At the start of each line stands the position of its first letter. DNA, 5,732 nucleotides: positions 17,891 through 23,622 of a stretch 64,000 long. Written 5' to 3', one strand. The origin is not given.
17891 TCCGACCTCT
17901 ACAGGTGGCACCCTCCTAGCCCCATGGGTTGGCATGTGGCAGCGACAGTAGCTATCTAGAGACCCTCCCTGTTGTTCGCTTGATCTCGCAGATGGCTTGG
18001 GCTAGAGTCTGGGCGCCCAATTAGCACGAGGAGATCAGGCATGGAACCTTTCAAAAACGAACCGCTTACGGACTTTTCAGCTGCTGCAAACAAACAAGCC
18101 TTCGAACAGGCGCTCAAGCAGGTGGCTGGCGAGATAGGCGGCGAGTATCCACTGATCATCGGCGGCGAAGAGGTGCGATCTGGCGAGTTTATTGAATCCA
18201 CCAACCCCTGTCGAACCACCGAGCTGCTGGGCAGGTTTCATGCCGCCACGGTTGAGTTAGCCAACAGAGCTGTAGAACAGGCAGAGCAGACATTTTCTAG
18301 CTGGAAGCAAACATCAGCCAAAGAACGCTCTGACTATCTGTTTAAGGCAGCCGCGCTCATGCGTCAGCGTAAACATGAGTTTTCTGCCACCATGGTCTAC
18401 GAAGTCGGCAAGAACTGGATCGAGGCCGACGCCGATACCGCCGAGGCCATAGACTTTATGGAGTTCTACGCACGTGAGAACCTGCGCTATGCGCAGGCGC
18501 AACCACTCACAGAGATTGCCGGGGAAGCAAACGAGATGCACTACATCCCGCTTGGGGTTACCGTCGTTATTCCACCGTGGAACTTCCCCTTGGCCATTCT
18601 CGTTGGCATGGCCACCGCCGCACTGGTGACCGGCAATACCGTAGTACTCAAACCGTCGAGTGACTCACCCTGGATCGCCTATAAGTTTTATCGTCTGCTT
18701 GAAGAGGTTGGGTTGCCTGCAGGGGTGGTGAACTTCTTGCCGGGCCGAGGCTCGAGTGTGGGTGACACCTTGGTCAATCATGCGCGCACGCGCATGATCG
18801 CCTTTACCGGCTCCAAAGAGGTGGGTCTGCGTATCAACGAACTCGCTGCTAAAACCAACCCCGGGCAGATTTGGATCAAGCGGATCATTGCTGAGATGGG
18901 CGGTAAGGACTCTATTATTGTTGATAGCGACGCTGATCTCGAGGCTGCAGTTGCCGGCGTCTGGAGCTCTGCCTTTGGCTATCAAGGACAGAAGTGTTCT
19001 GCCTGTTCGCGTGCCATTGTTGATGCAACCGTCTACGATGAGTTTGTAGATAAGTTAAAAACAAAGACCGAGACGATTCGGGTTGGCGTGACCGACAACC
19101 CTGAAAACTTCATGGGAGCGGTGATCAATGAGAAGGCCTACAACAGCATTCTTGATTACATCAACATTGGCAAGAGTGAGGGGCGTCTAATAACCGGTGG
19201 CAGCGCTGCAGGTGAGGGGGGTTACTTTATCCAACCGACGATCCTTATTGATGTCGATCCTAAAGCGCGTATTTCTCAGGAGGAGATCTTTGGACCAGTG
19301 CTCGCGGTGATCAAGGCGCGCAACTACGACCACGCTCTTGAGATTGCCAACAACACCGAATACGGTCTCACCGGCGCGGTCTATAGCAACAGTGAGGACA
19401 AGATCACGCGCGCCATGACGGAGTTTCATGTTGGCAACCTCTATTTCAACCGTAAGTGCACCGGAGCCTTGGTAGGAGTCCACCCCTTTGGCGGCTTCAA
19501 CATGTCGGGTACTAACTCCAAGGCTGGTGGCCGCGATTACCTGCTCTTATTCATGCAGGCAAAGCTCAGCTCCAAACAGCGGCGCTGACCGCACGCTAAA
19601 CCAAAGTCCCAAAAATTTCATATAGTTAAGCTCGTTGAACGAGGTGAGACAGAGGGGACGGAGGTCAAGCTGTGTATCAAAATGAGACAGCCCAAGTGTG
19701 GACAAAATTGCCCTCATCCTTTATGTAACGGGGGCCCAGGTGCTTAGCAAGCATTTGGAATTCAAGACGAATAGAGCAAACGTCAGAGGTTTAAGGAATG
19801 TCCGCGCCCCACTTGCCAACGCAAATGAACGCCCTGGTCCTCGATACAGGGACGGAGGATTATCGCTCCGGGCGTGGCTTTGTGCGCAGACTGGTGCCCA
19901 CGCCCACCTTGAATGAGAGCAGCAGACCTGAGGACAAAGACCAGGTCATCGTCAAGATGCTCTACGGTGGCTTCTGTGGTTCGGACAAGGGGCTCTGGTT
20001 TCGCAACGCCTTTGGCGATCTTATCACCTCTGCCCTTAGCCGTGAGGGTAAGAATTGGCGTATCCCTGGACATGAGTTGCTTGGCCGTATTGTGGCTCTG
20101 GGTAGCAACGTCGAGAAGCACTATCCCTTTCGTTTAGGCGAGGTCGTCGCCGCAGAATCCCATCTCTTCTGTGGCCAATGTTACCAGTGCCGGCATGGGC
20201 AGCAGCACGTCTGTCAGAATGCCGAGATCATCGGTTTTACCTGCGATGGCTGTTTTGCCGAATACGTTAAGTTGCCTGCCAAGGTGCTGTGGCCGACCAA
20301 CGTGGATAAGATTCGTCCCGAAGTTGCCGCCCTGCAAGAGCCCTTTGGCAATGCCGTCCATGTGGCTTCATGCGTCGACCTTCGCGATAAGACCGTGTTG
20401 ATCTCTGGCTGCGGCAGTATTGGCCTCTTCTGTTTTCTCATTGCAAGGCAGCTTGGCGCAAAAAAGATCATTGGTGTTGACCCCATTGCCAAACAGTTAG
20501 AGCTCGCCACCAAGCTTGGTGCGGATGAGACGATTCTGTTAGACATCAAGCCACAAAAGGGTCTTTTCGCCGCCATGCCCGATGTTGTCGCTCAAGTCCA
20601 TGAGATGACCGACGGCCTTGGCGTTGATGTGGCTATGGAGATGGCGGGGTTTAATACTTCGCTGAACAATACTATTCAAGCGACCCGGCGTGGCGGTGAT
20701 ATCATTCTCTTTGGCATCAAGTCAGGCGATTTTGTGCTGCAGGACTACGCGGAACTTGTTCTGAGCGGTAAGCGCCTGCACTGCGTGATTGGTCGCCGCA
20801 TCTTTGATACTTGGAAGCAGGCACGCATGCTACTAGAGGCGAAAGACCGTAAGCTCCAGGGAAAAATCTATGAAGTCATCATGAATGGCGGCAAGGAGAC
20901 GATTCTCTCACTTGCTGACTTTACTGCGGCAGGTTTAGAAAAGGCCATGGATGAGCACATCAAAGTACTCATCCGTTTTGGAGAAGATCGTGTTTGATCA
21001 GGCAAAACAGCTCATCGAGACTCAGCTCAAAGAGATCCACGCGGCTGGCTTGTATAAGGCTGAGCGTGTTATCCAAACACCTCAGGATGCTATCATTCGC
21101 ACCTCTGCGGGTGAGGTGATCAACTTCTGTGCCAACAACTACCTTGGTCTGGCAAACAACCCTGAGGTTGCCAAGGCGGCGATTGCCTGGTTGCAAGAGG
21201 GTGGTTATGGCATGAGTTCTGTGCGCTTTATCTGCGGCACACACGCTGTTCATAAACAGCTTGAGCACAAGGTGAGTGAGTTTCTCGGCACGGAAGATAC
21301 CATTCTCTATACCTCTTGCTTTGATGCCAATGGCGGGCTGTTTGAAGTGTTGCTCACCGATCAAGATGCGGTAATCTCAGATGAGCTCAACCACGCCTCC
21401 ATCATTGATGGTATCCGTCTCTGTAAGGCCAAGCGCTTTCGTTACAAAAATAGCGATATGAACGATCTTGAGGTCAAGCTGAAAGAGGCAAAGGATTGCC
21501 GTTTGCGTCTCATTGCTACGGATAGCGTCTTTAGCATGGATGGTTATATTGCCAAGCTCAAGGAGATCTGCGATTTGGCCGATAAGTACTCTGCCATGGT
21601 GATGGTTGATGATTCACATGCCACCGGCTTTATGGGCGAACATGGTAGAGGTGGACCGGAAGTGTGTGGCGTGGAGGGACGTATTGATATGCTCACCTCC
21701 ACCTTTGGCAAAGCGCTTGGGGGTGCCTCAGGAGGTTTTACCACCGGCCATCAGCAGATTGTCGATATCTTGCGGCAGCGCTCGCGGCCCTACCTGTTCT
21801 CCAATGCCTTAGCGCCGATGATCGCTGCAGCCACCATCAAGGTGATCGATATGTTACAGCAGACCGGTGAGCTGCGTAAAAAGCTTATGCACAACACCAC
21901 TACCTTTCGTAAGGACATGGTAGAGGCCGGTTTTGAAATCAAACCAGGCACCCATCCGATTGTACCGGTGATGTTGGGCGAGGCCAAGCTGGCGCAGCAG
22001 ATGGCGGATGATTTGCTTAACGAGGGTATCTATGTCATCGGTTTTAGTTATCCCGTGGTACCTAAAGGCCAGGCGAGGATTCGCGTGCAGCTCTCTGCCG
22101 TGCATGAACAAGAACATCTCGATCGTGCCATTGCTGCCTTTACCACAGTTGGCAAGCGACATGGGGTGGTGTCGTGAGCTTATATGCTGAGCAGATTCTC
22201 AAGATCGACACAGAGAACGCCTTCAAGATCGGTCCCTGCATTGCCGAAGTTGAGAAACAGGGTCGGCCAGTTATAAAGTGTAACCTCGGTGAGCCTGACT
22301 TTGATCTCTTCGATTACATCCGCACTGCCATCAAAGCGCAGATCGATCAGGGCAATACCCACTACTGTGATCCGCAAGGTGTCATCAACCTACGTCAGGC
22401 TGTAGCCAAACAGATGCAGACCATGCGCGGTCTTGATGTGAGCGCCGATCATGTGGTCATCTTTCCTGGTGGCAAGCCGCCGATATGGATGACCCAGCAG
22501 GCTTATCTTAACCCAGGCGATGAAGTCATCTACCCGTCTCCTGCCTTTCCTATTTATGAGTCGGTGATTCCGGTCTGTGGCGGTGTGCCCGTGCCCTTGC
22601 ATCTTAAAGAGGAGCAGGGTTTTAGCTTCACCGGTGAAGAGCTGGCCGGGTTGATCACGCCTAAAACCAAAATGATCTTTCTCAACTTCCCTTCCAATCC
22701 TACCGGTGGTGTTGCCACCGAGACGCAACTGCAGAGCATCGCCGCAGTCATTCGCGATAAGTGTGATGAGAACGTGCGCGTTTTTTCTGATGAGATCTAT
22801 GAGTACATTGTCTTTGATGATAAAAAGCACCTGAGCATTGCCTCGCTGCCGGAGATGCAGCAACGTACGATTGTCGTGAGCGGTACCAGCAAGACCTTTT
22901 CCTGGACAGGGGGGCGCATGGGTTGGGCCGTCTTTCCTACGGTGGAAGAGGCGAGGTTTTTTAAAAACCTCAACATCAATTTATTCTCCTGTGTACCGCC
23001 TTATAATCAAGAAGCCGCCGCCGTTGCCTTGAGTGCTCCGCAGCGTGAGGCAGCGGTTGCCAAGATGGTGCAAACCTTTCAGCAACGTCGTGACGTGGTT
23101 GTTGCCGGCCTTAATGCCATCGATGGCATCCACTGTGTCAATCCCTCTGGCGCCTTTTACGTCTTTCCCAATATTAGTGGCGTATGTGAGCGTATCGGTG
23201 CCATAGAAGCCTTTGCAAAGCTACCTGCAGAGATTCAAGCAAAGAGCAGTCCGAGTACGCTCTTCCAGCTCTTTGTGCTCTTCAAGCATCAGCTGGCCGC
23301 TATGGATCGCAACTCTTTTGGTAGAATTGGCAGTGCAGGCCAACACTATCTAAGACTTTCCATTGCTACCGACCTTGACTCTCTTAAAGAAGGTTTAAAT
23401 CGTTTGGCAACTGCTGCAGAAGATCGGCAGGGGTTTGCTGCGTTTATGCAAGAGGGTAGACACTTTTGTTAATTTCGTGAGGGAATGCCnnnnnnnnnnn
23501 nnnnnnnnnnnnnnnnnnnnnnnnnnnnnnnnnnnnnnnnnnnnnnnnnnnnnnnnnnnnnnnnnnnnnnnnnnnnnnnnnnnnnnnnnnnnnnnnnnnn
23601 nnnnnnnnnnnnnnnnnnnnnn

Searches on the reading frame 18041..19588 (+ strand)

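Call 23: search_protein_families(library=pfam, proteins=[window:18041-19588:+])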
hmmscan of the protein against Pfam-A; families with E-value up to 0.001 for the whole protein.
window:18041-19588:+ (515 aa): 2 families
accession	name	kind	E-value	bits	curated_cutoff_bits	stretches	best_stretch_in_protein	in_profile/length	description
PF00171.27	Aldedh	-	5.2e-150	500.5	23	1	49-508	7-459/461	Aldehyde dehydrogenase family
PF05893.19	LuxC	-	9.5e-08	31.8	21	1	166-344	84-260/401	Acyl-CoA reductase (LuxC)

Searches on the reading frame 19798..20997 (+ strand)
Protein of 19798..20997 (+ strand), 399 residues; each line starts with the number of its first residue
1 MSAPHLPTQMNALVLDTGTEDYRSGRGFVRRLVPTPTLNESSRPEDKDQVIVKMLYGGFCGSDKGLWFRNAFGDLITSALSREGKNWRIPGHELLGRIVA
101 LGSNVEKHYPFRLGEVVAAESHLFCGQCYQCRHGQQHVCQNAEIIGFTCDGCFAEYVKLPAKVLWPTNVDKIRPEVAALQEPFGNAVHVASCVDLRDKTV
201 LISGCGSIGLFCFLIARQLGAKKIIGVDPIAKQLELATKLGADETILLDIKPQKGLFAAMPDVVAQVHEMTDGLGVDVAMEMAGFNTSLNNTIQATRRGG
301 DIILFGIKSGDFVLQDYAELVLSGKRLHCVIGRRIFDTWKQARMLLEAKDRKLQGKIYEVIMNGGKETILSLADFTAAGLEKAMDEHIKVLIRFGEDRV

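Call 23: search_protein_families(library=pfam, proteins=[window:19798-20997:+])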
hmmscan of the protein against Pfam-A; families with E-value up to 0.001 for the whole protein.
window:19798-20997:+ (399 aa): 3 families
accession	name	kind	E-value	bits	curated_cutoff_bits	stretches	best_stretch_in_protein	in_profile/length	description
PF00107.32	ADH_zinc_N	-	8.8e-20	71.4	31.8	1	208-344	2-125/129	Zinc-binding dehydrogenase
PF08240.17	ADH_N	-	2.6e-19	69.8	23.5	1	47-166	2-101/104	Alcohol dehydrogenase GroES-like domain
PF16912.11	Glu_dehyd_C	-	0.00076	19.4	34.9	0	186-314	20-138/211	Glucose dehydrogenase C-terminus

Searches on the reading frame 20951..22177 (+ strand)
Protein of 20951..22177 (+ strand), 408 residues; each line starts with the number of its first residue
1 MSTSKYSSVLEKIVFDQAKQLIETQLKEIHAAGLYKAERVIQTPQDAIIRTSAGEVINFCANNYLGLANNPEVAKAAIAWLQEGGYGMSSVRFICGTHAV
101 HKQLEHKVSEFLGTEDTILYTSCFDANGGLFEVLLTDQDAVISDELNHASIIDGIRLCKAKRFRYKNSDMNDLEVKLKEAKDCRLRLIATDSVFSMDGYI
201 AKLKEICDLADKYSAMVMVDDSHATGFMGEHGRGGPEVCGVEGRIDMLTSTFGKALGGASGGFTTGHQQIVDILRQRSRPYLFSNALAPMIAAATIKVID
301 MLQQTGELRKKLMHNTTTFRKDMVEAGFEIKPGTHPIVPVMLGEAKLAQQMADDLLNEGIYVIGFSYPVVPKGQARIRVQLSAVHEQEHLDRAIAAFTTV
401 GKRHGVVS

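Call 24: search_protein_families(library=pfam, proteins=[window:20951-22177:+])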
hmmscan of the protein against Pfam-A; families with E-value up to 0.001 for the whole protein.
window:20951-22177:+ (408 aa): 2 families
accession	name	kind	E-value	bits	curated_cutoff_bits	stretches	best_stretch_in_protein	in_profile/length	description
PF00155.27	Aminotran_1_2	-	4.3e-66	224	19.7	1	55-396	2-360/361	Aminotransferase class I and II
PF00266.25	Aminotran_5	-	0.00069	19.1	21.5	0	98-225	42-180/371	Aminotransferase class-V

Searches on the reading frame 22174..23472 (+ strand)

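Call 23: search_protein_families(library=pfam, proteins=[window:22174-23472:+])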
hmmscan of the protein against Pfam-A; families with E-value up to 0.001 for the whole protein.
window:22174-23472:+ (432 aa): 1 family
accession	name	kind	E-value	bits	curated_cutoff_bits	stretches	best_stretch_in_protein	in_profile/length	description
PF00155.27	Aminotran_1_2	-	5e-52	177.7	19.7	1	33-411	3-361/361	Aminotransferase class I and II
